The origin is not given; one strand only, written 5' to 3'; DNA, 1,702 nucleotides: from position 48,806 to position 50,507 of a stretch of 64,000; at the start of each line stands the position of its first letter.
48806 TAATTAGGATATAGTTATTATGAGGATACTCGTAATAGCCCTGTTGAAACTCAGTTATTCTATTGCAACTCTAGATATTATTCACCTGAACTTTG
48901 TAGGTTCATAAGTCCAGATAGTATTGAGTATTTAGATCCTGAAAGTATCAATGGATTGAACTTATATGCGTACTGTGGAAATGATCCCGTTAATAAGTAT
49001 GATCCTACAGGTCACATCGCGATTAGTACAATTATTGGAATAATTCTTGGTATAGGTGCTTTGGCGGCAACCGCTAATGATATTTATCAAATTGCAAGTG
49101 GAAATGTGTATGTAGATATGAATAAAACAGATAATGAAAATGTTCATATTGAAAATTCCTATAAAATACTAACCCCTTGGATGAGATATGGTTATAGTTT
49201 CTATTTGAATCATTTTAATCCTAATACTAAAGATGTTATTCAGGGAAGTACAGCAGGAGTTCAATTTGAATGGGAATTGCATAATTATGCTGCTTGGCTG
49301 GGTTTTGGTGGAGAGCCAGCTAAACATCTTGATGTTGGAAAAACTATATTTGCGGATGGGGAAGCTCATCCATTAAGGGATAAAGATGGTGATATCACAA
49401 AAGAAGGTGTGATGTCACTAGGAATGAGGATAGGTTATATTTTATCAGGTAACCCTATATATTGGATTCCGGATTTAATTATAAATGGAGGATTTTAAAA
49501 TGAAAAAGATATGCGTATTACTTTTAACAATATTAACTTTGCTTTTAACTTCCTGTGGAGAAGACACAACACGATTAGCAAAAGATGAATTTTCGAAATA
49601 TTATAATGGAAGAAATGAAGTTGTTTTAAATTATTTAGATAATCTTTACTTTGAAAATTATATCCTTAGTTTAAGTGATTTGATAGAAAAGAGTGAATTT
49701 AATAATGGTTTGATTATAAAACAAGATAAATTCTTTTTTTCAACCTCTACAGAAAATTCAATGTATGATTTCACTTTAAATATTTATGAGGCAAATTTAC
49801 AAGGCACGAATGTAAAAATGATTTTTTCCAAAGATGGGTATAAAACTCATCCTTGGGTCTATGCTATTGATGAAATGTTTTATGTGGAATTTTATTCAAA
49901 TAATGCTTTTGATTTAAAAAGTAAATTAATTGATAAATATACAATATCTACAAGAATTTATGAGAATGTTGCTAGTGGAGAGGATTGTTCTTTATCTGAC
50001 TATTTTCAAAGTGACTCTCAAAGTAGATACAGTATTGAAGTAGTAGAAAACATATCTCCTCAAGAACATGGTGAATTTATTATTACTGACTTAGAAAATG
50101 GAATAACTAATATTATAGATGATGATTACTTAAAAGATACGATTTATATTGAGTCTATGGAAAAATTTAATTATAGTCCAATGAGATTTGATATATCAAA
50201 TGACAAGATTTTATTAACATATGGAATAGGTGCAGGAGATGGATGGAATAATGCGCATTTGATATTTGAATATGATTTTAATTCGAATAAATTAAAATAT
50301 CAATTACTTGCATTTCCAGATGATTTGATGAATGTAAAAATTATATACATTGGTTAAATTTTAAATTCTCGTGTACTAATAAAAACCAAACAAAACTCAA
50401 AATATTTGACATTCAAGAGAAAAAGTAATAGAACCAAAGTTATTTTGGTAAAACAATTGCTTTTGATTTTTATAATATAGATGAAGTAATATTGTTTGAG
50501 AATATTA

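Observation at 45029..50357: All four immunity candidates are exported (three lipoproteins, one N-terminally anchored)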

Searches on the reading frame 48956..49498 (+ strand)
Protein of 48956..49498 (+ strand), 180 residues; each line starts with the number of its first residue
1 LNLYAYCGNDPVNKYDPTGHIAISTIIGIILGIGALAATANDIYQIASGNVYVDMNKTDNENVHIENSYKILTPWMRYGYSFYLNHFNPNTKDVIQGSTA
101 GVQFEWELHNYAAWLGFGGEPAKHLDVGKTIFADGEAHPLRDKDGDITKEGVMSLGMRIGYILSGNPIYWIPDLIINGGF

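Call 5: search_protein_families(library=pfam, max_evalue=0.1, proteins=[window:48956-49498:+])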
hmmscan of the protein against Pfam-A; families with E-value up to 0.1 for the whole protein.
window:48956-49498:+ (180 aa): 0 families

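Call 7: search_protein_families(library=ncbifam, max_evalue=0.1, proteins=[window:48956-49498:+])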
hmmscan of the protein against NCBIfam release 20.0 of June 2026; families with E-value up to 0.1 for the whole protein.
window:48956-49498:+ (180 aa): 2 families
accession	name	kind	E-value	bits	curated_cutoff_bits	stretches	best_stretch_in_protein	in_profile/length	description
TIGR03696.1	Rhs_assc_core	domain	4.4e-05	23.9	32.5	1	1-20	57-76/76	RHS repeat-associated core domain-containing protein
NF002122.0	PRK00962.1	equivalog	0.061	13.1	183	1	20-64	103-144/169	hypothetical protein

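Call 23: search_protein_families(library=pfam, max_evalue=10, proteins=[window:49016-49495:+])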
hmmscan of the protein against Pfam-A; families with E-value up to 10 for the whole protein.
window:49016-49495:+ (160 aa): 0 families

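Call 27: find_homologous_proteins(query=A2, max_evalue=0.001)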
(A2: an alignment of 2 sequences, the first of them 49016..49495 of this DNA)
Query A2 (2 sequences) (160 aa, profile of the alignment): 90 proteins with E <= 0.001 among 783 candidates.
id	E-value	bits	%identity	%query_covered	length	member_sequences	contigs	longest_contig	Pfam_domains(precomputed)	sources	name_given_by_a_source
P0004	1.6e-76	275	31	57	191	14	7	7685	-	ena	-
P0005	7.2e-70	253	94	88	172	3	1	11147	-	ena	-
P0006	9.1e-65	236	83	91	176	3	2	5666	-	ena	-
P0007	2.6e-63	231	87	91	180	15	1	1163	-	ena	-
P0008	1.8e-61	225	84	96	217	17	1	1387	-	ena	-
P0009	3.6e-61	224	89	91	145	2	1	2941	-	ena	-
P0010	2.6e-59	218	80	99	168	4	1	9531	-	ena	-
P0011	9.5e-57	210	79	100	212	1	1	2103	-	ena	-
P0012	1.3e-56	210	76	91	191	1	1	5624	-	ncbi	-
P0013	1.6e-56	209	82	86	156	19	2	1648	-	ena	-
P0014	3.0e-56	208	84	91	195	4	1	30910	-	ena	-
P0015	7.0e-56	207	81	91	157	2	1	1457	-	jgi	-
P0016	7.3e-56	207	79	94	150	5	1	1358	-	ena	-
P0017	1.2e-54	203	73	89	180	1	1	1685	-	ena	-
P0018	1.3e-54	203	81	91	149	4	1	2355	-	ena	-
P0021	9.9e-54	200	73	100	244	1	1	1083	PF25023.2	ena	-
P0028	6.9e-48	181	69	100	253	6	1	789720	-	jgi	-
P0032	2.0e-45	173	65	99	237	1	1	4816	PF25023.2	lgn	-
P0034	1.6e-44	170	33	57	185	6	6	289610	-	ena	-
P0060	3.7e-29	120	34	32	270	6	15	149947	-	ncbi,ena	-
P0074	4.8e-20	90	46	89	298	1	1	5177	PF25023.2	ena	-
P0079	7.6e-19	86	57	56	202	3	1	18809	-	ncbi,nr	ncbi:MAG: hypothetical protein IJV96_07670 [Clostridia bacterium]|nr:hypothetical protein [Clostridi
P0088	1.2e-13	69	61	45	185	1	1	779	PF25023.2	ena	-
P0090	4.0e-12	64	81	20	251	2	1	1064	PF25023.2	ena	-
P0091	1.5e-11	63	91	21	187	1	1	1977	PF25023.2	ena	-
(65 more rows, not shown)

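Call 29: find_encoding_contigs(protein=P0028, flank=10000, max_places=3)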
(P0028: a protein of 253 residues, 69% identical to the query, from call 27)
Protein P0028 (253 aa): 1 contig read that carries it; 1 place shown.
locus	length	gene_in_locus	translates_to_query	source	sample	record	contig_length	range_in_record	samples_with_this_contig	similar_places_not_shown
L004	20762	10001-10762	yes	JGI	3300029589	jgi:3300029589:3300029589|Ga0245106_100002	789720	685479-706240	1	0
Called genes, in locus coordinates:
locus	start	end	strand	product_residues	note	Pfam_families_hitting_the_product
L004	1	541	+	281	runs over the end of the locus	PF00701:DHDPS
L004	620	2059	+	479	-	PF01266:DAO, PF03486:HI0933_like (faint), PF07992:Pyr_redox_2 (faint), PF13450:NAD_binding_8 (weak), PF13738:Pyr_redox_3 (faint), PF04324:Fer2_BFD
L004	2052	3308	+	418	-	PF00070:Pyr_redox (faint), PF00890:FAD_binding_2 (faint), PF07992:Pyr_redox_2, PF12831:FAD_oxidored (faint), PF13738:Pyr_redox_3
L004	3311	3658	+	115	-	PF07892:DUF1667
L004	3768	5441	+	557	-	PF22505:RNase_J_b_CASP (faint), PF17770:RNase_J_C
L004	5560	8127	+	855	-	PF12846:AAA_10 (faint), PF17854:FtsK_alpha, PF01580:FtsK_SpoIIIE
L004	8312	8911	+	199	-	-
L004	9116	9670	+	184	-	-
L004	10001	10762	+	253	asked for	-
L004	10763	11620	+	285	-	-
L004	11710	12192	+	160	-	-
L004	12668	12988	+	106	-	-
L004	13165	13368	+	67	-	-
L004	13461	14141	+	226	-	-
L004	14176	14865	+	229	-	-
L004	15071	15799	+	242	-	PF01553:Acyltransferase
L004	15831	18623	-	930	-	PF04231:Endonuclease_1, PF26182:Ig_NUP210_5th (faint), PF02368:Big_2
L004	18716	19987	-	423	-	PF17125:Methyltr_RsmF_N, PF01189:Methyltr_RsmB-F, PF17126:RsmF_methylt_CI, PF13636:Methyltranf_PUA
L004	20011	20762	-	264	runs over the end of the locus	PF00763:THF_DHG_CYH, PF02882:THF_DHG_CYH_C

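Call 37: find_encoding_contigs(protein=P0004, flank=6000, max_places=6)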
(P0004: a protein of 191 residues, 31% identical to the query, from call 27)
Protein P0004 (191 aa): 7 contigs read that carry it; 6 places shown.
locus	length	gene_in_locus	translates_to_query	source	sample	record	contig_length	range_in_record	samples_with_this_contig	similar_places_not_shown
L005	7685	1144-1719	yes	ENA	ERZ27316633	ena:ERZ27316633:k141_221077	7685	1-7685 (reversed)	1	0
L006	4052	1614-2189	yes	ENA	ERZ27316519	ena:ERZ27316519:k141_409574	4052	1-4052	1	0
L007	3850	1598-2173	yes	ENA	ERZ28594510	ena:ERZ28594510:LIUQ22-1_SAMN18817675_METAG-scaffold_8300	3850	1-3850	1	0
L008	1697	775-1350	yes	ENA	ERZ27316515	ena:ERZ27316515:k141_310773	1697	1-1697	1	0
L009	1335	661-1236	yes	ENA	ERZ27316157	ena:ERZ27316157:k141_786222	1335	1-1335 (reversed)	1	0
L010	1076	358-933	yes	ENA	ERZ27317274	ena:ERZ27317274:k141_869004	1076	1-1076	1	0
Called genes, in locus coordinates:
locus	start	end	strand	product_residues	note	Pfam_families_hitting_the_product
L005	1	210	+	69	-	?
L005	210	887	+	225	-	-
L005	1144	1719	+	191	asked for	-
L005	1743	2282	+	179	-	-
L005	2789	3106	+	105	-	-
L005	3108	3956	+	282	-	-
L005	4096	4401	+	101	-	-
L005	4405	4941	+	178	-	-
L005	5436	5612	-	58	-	PF14168:YjzC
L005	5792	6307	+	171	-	PF10628:CotE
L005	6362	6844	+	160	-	PF01476:LysM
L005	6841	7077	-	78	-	-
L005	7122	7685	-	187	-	?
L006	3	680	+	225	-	?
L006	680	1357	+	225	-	-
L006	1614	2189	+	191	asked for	-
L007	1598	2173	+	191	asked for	-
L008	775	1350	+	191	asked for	-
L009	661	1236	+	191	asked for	-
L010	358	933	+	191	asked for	-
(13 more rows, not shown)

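Call 55: find_encoding_contigs(protein=P0060, flank=8000, max_places=4)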
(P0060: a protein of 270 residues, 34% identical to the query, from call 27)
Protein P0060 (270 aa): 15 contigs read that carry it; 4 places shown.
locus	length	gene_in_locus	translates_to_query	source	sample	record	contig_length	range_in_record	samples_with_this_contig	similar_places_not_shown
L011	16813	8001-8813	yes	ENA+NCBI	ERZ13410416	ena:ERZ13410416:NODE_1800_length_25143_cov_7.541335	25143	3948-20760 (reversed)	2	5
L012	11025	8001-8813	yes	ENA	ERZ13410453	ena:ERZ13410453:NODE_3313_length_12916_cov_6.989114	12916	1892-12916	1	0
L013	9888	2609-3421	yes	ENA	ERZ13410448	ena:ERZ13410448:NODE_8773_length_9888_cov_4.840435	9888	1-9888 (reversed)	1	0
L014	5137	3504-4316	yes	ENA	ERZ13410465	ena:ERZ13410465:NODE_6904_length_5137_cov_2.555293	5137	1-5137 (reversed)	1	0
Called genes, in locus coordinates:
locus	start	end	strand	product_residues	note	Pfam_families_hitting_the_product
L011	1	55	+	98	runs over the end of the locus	-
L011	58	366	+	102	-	PF16079:Phage_holin_5_2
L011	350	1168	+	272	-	PF01909:NTP_transf_2 (weak)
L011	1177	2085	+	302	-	PF01909:NTP_transf_2, PF18765:Polbeta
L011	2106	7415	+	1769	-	PF05593:RHS_repeat (faint), PF25023:TEN_YD-shell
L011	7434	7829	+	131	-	-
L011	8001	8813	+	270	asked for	-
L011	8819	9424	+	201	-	-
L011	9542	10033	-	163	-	PF02384:N6_Mtase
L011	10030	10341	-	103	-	-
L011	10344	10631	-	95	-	-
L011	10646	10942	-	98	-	-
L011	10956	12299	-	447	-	PF14284:PcfJ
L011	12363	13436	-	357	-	PF01624:MutS_I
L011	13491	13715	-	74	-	-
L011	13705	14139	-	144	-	-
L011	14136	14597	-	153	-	-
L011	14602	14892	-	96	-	-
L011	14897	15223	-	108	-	-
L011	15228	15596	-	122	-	-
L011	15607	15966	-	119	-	-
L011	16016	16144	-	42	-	-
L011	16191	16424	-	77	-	-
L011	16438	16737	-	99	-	-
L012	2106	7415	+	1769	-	PF05593:RHS_repeat (faint), PF25023:TEN_YD-shell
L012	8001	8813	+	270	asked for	-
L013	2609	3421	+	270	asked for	-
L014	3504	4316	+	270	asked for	-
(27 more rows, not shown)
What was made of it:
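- On RHS / WapA-type Sec-dependent polymorphic toxin system: Close relatives carry PF25023 TEN_YD-shell (call 55).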

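Call 57: predict_structure(alignment_id=A4)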
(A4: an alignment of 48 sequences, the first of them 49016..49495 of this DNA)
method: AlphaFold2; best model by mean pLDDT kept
length: 160 residues; sequences in the alignment: 48
mean_pLDDT: 93.1   pTM: 0.83
mean pLDDT of the five models: 93.1, 91.9, 91.8, 91.7, 90.6
residues with pLDDT >= 90: 130; 70-90: 30; 50-70: 0; < 50: 0
segments of 3 or more residues with pLDDT < 50: none
pLDDT, mean of each block of 10 residues (from residue 1): 87 95 97 96 96 96 97 96 94 89 94 85 91 91 91 92
secondary structure, 60 per line:
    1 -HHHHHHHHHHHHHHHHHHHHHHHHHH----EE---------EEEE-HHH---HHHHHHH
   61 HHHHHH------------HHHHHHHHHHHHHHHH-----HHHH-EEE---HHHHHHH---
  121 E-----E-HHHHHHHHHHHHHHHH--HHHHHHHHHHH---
elements in order: H2-27 E43-46 H54-66 H79-94 H100-103 E105-107 H111-117 H129-144 H147-157
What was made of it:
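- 48851..49498 (+): Orphan cassette 3: core-end repeat plus tip3 (ORF 48956..49498), same family as tip2, with a glycine-zipper-like hydrophobic N-terminal helix. AF2 pLDDT 93.1 (call 57).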

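Call 59: fold_search(model_id=the predicted structure, library=pdb)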
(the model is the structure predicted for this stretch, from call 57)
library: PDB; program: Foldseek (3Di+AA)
matches with E <= 10: 44; with E <= 0.001: 0
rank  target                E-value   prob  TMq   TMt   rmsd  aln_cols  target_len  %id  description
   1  6orc_B                9.7e-01  0.13  0.24  0.27   8.5        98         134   17  Crystal structure of Sel1 repeat protein from Oxalobacter formigenes (released 2020-05-06)
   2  9v4m_D                3.0e+00  0.02  0.16  0.03  17.6       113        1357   11  Crystal structure of the T.thermophilus transcription initiation complex bound to Ap4G (released 2025-10-22)
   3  6kop_D                3.9e+00  0.01  0.14  0.03  18.4       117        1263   12  Mycobacterium tuberculosis initial transcription complex comprising sigma H and 5'-OH RNA of 9 nt (released 2020-03-11)
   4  9cg8_E                4.1e+00  0.03  0.18  0.09  15.2       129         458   16  CRYSTAL STRUCTURE OF THE P285S VARIANT OF SERINE HYDROXYMETHYLTRANSFERASE 8 FROM SOYBEAN CULTIVAR FORREST (released 2024-10-16)
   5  3o02_A                4.4e+00  0.02  0.15  0.10  19.6       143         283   12  The Crystal Structure of the Salmonella Type III Secretion System Tip Protein SipD in Complex with Chenodeoxycholate (released 2010-11-17)
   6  5nyw_H                4.6e+00  0.02  0.18  0.14  13.3       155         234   10  Anbu (ancestral beta-subunit) from Yersinia bercovieri (released 2017-05-24)
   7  4csf_L                4.9e+00  0.04  0.18  0.12  12.1        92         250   21  Structural insights into Toscana virus RNA encapsidation (released 2014-04-09)
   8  1iw7_D                4.9e+00  0.01  0.15  0.03  18.1       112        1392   11  Crystal structure of the RNA polymerase holoenzyme from Thermus thermophilus at 2.6A resolution (released 2002-06-26)
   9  4v9e_AA               5.2e+00  0.02  0.15  0.11  13.5        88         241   12  Crystal Structure of Rift Valley Fever Virus Nucleocapsid Protein Hexamer Bound to Single-stranded RNA. (released 2014-07-09)
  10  6edt_D                5.2e+00  0.01  0.13  0.03  18.2       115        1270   14  Mycobacterium tuberculosis RNAP open promoter complex with RbpA/CarD and AP3 promoter (released 2018-11-21)
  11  4csf_X                5.6e+00  0.03  0.18  0.12  12.1        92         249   21  Structural insights into Toscana virus RNA encapsidation (released 2014-04-09)
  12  9bpe_A                6.3e+00  0.02  0.19  0.09  13.1       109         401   13  Joint X-ray/neutron structure of Thermus thermophilus serine hydroxymethyltransferase (TthSHMT) in internal aldimine s (released 2024-08-28)
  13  6ccv_D                6.3e+00  0.01  0.14  0.03  18.3       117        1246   11  Crystal structure of a Mycobacterium smegmatis RNA polymerase transcription initiation complex with inhibitor Rifampic (released 2018-08-15)
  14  9qop_A                6.7e+00  0.03  0.17  0.04  11.2        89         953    8  Binary complex of human Importin-9 with one homodimer of Akirin-2 (released 2026-01-28)
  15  3o00_B                6.7e+00  0.02  0.23  0.16  15.1       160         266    8  Crystal Structure of the Salmonella Type III Secretion System Tip Protein SipD-C244S (released 2010-11-17)
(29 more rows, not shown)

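Call 65: find_encoding_contigs(protein=P0079, flank=6000, max_places=2)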
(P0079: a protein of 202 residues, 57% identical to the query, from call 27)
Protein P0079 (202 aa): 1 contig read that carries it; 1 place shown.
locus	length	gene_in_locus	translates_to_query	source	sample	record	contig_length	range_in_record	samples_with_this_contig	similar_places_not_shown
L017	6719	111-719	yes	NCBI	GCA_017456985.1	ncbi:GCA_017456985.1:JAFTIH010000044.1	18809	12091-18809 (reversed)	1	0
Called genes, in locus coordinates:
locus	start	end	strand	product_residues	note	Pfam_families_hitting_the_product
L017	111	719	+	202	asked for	-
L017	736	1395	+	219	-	-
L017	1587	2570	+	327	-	PF07451:SpoVAD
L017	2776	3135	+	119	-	PF03862:SpoVAC_SpoVAEB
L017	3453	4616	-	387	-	PF00389:2-Hacid_dh, PF02826:2-Hacid_dh_C, PF03446:NAD_binding_2 (weak)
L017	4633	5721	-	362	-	PF00266:Aminotran_5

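Call 66: find_encoding_contigs(protein=P0034, flank=8000, max_places=2)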
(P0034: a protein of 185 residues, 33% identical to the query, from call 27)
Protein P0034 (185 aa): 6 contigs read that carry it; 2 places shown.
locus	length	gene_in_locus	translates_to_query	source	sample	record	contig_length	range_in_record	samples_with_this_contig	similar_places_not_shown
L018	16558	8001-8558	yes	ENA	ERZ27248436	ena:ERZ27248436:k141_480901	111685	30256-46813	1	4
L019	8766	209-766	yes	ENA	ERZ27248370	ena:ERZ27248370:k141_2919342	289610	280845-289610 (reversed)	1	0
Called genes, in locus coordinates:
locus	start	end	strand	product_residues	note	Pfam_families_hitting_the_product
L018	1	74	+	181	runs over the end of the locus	-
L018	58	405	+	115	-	PF09579:Spore_YtfJ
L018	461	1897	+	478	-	PF04932:Wzy_C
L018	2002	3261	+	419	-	PF01266:DAO (faint), PF03486:HI0933_like, PF22780:HI0933_like_1st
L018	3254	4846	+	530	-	PF28550:DUF8436 (weak), PF21688:FAD-depend_C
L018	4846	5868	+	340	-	PF02384:N6_Mtase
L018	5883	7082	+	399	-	PF00871:Acetate_kinase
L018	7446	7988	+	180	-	-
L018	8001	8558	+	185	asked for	-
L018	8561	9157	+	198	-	-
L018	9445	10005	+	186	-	-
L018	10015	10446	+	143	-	-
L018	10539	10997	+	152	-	-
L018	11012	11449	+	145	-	-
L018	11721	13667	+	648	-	-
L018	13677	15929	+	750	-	-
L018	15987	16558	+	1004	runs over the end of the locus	PF02811:PHP, PF07733:DNA_pol3_alpha, PF17657:DNA_pol3_finger, PF14579:HHH_6, PF01336:tRNA_anti-codon (weak)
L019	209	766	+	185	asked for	-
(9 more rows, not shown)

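Call 76: search_solved_structures(query=A4, max_evalue=1)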
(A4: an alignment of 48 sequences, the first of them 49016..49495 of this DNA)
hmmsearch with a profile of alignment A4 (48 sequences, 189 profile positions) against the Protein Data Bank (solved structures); distinct sequences matched with E-value up to 1: 3.
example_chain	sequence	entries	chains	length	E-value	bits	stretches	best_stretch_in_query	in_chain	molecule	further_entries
9pt5_A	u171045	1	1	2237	0.073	16.2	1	11-36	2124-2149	Teneurin-like protein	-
8fjp_A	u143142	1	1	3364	0.23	14.6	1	15-44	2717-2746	salivary gland surface protein 1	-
5kis_B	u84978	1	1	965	0.28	14.3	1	7-38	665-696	RHS2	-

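Call 95: search_protein_families(library=pfam, max_evalue=0.1, proteins=[L011:7434-7826:+, L005:210-884:+, L017:736-1392:+, L004:9116-9667:+])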
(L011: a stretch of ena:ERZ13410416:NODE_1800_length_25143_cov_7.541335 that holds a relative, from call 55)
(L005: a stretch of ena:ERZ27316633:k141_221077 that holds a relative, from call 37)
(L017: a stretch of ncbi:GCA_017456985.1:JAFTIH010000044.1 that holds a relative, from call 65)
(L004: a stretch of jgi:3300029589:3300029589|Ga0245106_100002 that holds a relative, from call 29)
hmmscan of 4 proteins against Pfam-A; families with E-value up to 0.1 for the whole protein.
L011:7434-7826:+ (131 aa): 0 families

L005:210-884:+ (225 aa): 2 families
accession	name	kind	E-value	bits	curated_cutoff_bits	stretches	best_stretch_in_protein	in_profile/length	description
PF09658.15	Cas_Csx9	-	0.057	13.1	25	1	71-140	55-123/377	CRISPR-associated protein (Cas_Csx9)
PF04999.18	FtsL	-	0.079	13.5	22.9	0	10-50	14-55/97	Cell division protein FtsL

L017:736-1392:+ (219 aa): 0 families

L004:9116-9667:+ (184 aa): 1 family
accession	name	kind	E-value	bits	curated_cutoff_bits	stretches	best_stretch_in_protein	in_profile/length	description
PF16274.10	Qua1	-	0.035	14.5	29.3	1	34-60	26-52/52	Qua1 domain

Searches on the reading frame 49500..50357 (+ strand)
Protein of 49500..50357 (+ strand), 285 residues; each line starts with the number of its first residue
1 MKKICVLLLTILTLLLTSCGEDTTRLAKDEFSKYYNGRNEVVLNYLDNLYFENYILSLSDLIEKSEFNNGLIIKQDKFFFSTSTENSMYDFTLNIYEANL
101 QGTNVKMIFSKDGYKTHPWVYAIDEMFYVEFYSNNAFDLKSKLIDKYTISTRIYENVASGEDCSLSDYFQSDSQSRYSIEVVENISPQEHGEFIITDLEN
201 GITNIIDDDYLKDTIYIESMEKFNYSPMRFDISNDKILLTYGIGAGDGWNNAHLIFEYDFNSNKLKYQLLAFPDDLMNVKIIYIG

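Call 5: search_protein_families(library=pfam, max_evalue=0.1, proteins=[window:49500-50357:+])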
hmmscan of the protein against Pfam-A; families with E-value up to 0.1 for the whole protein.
window:49500-50357:+ (285 aa): 0 families

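Call 7: search_protein_families(library=ncbifam, max_evalue=0.1, proteins=[window:49500-50357:+])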
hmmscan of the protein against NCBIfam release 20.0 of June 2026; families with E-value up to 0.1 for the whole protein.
window:49500-50357:+ (285 aa): 2 families
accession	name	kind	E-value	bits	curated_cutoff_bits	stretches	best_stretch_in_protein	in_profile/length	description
NF047408.1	SA0632_fam_LP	equivalog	0.022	14.4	70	1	1-22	1-21/68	SA0632 family lipoprotein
NF058647.1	lipo_LytA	equivalog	0.032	14.4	110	1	1-30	1-29/107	acidic lipoprotein LytA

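Call 9: find_encoding_contigs(protein=window:49500-50357:+, flank=10000, max_places=6)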
Protein window:49500-50357:+ (285 aa): no gene with exactly this product is on record in the collection.

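Call 23: search_protein_families(library=pfam, max_evalue=10, proteins=[window:49557-50354:+])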
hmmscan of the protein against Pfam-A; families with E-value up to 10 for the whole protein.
window:49557-50354:+ (266 aa): 0 families

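Call 73: search_solved_structures(query=window:49557-50354:+, max_evalue=1)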
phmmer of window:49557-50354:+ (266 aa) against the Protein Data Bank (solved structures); distinct sequences matched with E-value up to 1: 1.
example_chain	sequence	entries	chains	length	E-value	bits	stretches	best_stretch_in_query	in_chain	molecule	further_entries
4zyo_A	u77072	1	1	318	0.7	12.8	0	201-250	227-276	Acyl-CoA desaturase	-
